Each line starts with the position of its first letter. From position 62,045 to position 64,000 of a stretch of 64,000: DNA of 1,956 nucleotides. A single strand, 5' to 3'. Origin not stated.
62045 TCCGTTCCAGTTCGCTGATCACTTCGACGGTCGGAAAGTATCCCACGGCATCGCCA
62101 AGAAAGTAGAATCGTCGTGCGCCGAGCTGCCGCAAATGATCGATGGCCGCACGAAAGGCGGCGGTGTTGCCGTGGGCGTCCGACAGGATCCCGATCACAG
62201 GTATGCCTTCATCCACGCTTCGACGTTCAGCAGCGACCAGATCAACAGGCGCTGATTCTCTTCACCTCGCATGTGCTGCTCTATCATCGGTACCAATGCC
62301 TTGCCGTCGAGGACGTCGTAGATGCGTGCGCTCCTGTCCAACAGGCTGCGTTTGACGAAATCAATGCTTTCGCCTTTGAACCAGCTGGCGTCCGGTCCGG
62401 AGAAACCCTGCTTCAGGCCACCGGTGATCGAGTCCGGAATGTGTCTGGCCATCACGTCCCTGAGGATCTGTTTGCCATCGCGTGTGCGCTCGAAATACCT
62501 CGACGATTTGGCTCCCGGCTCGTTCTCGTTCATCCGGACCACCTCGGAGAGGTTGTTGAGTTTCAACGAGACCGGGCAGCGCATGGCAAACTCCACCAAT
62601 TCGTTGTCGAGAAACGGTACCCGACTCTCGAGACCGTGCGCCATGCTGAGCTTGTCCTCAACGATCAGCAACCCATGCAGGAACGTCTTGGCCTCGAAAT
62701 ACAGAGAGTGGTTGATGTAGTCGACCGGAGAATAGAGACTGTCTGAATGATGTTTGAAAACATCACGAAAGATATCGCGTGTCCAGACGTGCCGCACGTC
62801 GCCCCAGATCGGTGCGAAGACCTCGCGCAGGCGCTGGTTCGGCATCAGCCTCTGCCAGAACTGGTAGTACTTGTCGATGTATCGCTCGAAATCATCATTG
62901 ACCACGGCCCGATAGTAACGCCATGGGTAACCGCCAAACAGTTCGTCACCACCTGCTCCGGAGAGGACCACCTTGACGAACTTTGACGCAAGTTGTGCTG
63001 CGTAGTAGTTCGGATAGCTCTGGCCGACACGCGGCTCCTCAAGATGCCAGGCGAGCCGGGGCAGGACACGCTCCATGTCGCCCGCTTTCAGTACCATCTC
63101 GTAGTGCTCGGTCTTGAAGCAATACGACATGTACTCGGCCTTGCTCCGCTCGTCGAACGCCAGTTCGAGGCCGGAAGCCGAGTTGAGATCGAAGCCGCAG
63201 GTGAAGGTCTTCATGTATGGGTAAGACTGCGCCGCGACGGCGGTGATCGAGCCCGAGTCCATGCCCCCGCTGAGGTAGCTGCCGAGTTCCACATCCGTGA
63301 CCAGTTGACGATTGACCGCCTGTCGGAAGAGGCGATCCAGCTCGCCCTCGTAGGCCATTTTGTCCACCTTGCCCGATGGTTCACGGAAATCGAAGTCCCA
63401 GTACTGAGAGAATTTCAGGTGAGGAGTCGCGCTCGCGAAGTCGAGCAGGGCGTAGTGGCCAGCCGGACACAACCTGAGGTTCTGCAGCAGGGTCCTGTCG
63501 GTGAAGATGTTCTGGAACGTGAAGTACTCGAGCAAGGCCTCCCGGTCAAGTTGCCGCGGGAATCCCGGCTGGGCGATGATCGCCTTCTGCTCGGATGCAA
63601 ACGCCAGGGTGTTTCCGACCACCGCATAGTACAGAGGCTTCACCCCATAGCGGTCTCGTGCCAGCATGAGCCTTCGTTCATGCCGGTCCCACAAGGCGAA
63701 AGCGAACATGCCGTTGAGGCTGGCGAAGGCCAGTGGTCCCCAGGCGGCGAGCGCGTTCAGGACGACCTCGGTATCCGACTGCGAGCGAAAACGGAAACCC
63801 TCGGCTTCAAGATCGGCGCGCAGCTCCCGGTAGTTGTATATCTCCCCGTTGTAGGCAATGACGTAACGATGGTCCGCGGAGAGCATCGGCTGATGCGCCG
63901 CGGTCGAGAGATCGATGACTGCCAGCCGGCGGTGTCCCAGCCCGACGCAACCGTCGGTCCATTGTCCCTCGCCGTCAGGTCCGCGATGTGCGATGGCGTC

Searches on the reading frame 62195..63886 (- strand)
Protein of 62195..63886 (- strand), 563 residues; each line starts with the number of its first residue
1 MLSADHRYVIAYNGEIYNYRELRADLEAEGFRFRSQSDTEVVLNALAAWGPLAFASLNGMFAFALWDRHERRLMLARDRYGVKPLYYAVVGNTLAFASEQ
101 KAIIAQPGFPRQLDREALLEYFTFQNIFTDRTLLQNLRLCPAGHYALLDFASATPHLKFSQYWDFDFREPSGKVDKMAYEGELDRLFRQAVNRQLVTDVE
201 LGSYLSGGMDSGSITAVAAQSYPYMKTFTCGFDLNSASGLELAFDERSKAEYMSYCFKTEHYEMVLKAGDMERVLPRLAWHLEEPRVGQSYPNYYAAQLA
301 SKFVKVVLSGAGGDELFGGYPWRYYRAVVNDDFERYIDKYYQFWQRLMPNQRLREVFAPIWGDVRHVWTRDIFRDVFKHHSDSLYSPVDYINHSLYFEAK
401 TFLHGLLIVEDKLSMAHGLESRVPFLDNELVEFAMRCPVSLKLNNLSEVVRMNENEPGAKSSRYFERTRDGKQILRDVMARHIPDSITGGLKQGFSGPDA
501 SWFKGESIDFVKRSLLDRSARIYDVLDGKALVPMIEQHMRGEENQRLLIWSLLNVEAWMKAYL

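Call 3: search_protein_families(library=pfam, proteins=[window:62195-63886:-], max_evalue=0.01)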
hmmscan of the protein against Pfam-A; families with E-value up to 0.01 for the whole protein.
window:62195-63886:- (563 aa): 4 families
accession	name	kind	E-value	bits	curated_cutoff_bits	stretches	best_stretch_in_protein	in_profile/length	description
PF00733.27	Asn_synthase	-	5.8e-89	299.6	21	1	182-560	1-354/354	Asparagine synthase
PF13537.11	GATase_7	-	1.6e-41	141.6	25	1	1-104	16-122/123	Glutamine amidotransferase domain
PF13522.11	GATase_6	-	9.3e-35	119.9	27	1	2-99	33-130/130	Glutamine amidotransferase domain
PF12481.13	DUF3700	-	0.00087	19.3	27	1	56-105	128-177/228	Aluminium induced protein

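Call 5: search_protein_families(library=ncbifam, proteins=[window:62195-63886:-], max_evalue=1)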
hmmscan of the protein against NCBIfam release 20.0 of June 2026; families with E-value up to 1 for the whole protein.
window:62195-63886:- (563 aa): 9 families
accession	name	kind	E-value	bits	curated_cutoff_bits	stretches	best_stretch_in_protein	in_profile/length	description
TIGR01536.1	asn_synth_AEB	equivalog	1.9e-109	367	267.1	1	4-447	67-492/517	asparagine synthase (glutamine-hydrolyzing)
TIGR03108.1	eps_aminotran_1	hypoth_equivalog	1.2e-102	344.7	816.9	3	2-326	64-378/628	XrtA/PEP-CTERM system amidotransferase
TIGR03104.1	trio_amidotrans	equivalog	7.1e-88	295.3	570.1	1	2-560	64-587/589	N-acetylglutaminylglutamine amidotransferase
NF006949.0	PRK09431.1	equivalog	3.9e-64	217.1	499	3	2-105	64-167/554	asparagine synthase B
NF033535.1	lass_lactam_cya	exception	2.7e-46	158.4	525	2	5-316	67-375/668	lasso peptide isopeptide bond-forming cyclase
TIGR01134.1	purF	equivalog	2.3e-11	43.8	350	1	8-115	96-211/432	amidophosphoribosyltransferase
NF033561.1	macrolact_Ik_Al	subfamily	8.6e-11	41.1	300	1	63-230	83-246/561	albusnodin/ikarugamycin family macrolactam cyclase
TIGR01135.1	glmS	equivalog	9.5e-10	37.6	418.05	1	4-105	90-199/607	glutamine--fructose-6-phosphate transaminase (isomerizing)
NF001484.0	PRK00331.1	subfamily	3.1e-09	35.8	381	1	3-105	90-200/601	isomerizing glutamine--fructose-6-phosphate transaminase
